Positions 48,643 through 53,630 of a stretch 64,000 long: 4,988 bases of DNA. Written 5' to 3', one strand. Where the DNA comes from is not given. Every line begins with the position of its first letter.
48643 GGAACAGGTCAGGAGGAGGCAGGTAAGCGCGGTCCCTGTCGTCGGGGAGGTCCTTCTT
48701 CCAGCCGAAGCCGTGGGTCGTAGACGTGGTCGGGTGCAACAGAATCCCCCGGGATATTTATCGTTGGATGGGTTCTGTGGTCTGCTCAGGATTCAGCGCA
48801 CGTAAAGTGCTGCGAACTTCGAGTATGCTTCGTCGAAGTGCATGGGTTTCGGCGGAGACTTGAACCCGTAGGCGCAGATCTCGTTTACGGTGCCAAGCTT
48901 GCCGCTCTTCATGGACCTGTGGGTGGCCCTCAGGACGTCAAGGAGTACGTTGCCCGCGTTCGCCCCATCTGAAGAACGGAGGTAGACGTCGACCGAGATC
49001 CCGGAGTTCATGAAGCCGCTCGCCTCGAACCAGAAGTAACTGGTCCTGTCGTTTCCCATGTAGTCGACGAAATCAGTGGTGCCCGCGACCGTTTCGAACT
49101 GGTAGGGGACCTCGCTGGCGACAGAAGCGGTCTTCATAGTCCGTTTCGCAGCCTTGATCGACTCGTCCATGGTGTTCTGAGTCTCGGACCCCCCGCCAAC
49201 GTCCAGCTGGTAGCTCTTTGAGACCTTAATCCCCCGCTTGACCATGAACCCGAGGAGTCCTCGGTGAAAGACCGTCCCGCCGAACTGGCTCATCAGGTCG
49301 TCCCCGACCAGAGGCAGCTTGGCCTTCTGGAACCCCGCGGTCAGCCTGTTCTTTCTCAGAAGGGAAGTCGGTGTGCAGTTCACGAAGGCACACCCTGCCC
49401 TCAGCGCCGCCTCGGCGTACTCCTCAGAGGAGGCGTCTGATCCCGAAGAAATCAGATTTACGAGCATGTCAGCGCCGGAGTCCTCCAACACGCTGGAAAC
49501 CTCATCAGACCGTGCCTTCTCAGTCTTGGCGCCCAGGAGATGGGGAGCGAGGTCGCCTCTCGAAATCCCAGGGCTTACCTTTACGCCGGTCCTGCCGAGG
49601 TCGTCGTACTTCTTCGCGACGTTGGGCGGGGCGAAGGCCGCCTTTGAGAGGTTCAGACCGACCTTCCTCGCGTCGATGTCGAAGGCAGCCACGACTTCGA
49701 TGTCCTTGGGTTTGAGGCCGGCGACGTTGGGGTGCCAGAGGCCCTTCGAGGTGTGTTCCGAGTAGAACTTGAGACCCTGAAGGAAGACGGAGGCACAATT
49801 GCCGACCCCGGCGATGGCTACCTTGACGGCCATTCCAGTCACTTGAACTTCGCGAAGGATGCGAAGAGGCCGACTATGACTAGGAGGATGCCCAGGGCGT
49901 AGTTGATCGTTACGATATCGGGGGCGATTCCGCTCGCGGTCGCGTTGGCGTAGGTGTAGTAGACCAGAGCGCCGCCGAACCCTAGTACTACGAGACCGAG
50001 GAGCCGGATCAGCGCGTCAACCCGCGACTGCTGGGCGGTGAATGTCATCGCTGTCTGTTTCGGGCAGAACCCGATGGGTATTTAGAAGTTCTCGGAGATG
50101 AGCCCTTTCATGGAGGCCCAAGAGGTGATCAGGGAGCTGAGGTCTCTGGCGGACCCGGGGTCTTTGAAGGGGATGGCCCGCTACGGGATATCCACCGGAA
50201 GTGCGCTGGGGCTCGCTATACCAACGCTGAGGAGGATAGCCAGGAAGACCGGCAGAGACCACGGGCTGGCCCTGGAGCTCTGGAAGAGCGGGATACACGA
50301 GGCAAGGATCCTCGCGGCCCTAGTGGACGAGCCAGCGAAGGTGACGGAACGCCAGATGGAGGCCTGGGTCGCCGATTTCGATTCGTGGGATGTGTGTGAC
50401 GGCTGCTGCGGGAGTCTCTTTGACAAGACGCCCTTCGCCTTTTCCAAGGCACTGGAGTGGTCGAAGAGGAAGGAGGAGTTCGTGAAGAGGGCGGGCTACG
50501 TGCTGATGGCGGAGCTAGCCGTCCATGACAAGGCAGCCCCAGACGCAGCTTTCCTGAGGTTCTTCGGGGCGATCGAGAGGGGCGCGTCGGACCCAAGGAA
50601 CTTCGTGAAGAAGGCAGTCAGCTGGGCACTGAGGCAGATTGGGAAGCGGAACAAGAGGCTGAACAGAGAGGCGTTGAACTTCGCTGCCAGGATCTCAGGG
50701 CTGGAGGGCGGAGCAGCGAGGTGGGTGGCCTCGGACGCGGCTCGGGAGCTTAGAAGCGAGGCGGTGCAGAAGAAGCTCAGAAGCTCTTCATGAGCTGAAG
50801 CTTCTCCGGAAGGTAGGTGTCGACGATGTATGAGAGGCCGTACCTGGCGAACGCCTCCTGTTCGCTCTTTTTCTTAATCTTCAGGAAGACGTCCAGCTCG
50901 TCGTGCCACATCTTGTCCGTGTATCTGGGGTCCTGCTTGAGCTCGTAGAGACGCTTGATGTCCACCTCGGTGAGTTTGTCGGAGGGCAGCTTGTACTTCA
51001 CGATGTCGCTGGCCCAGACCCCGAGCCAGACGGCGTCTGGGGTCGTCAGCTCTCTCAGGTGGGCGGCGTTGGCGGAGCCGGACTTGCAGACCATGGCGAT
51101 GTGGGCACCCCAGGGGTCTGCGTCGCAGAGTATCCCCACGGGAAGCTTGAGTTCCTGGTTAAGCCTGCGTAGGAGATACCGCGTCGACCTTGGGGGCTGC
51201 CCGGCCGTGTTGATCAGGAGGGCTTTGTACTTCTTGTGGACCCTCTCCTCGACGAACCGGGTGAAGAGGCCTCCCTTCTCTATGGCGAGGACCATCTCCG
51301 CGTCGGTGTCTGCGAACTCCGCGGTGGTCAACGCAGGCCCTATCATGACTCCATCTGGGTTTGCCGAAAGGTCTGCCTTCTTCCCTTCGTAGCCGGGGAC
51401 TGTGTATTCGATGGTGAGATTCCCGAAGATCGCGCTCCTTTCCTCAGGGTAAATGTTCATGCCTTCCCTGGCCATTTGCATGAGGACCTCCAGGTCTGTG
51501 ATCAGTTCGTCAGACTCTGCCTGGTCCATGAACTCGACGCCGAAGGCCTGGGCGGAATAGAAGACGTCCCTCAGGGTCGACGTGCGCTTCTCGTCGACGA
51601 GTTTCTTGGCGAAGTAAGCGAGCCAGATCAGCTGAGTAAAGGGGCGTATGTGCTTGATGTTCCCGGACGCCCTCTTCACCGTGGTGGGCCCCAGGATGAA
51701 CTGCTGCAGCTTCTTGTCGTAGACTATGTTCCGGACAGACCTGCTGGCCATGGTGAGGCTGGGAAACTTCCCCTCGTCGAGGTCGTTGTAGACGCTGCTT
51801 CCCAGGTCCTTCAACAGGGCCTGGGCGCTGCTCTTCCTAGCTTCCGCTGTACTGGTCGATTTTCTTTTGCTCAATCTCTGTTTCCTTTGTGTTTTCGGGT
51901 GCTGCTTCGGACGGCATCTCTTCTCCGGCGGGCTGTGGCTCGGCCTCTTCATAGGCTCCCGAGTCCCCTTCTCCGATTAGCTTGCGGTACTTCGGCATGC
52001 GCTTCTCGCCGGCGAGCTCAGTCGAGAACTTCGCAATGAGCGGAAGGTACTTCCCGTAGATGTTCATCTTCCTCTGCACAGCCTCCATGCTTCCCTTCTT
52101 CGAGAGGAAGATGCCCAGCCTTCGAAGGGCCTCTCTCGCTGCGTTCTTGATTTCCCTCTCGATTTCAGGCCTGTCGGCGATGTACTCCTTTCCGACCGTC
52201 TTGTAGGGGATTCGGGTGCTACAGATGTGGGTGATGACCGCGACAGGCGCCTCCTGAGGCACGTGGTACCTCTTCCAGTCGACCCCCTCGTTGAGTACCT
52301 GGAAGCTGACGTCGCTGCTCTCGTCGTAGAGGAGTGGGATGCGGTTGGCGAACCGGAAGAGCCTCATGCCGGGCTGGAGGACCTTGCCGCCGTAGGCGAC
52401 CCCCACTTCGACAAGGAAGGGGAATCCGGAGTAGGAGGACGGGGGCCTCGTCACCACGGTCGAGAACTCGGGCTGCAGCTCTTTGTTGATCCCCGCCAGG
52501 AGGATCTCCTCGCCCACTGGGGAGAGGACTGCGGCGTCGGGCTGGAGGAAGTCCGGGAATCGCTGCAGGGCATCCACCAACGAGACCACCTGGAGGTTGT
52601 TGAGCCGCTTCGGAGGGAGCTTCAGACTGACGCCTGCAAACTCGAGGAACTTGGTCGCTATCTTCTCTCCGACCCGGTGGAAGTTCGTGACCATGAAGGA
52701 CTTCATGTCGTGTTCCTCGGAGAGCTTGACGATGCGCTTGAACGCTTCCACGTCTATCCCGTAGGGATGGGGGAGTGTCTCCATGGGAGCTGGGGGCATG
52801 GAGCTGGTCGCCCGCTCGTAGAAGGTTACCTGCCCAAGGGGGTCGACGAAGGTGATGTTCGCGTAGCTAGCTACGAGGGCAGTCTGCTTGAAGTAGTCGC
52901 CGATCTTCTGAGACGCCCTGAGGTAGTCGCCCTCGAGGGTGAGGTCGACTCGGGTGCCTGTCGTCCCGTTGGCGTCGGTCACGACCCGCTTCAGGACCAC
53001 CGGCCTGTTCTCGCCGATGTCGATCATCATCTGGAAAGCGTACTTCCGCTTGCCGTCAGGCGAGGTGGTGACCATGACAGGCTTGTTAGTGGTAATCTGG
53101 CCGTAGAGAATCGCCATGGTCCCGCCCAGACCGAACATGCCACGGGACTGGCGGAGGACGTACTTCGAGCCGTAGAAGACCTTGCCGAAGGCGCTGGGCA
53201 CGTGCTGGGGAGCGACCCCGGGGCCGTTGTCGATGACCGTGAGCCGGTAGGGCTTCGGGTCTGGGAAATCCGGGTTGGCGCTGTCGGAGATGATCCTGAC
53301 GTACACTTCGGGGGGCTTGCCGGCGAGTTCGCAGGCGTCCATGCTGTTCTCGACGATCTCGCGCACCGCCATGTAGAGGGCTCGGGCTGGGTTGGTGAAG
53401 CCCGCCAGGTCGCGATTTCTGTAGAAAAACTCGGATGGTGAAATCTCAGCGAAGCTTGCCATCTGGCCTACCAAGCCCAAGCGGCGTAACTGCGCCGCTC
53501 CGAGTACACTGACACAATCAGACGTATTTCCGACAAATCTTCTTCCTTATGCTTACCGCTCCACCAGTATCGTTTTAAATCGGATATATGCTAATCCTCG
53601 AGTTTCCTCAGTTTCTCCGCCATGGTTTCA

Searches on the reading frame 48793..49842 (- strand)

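Call 54: search_protein_families(library=pfam, proteins=[window:48793-49842:-], max_evalue=0.00001)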
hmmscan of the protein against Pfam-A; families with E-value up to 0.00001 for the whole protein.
window:48793-49842:- (349 aa): 1 family
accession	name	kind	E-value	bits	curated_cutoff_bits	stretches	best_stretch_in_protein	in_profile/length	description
PF01658.22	Inos-1-P_synth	-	3.8e-19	69.3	27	1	188-292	1-106/107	Myo-inositol-1-phosphate synthase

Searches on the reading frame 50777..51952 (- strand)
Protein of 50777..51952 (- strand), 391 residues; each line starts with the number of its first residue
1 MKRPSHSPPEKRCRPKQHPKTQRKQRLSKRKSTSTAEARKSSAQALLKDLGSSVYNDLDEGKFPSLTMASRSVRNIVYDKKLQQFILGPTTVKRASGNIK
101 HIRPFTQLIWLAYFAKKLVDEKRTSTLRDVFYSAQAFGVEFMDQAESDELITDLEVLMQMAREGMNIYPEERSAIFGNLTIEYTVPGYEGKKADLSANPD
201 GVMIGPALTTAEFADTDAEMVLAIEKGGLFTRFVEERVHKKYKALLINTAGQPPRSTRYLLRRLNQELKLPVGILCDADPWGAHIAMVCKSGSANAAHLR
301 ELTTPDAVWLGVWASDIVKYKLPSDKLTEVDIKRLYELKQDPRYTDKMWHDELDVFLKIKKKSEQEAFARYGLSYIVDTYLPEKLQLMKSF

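Call 54: search_protein_families(library=pfam, proteins=[window:50777-51952:-], max_evalue=0.00001)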
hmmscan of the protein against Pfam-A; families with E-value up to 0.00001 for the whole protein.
window:50777-51952:- (391 aa): 2 families
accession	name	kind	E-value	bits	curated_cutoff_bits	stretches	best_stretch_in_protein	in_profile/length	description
PF21180.3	TOP6A-Spo11_Toprim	-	1.6e-53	181.6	24.1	1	220-385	1-170/170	Topoisomerase 6 subunit A/Spo11, Toprim domain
PF04406.19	TP6A_N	-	7.9e-13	48.5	26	1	104-167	2-62/62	Type IIB DNA topoisomerase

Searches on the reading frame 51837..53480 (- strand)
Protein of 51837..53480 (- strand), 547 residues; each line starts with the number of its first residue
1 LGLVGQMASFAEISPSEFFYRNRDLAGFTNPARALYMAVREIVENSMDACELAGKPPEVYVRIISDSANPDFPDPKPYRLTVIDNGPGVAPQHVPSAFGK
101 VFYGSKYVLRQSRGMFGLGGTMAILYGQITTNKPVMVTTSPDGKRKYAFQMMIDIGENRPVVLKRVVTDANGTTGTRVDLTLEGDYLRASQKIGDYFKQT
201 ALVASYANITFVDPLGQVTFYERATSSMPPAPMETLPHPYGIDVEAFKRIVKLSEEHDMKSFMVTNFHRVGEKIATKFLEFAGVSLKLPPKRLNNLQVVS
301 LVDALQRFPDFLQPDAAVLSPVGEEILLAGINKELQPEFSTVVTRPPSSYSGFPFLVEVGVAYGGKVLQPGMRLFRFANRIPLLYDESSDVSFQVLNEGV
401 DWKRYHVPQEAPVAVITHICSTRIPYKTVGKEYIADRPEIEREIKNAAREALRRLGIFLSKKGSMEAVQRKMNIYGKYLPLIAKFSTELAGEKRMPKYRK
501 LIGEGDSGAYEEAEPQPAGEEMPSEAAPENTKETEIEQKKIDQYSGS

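Call 54: search_protein_families(library=pfam, proteins=[window:51837-53480:-], max_evalue=0.00001)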
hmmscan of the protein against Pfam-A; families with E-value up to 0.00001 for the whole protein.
window:51837-53480:- (547 aa): 2 families
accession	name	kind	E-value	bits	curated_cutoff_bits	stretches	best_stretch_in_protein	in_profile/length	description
PF09239.17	Topo-VIb_trans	-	1.6e-54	184.4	24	1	314-470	1-158/159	Topoisomerase VI B subunit, transducer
PF02518.31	HATPase_c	-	2.8e-08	34.6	26.4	1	33-123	4-82/111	Histidine kinase-, DNA gyrase B-, and HSP90-like ATPase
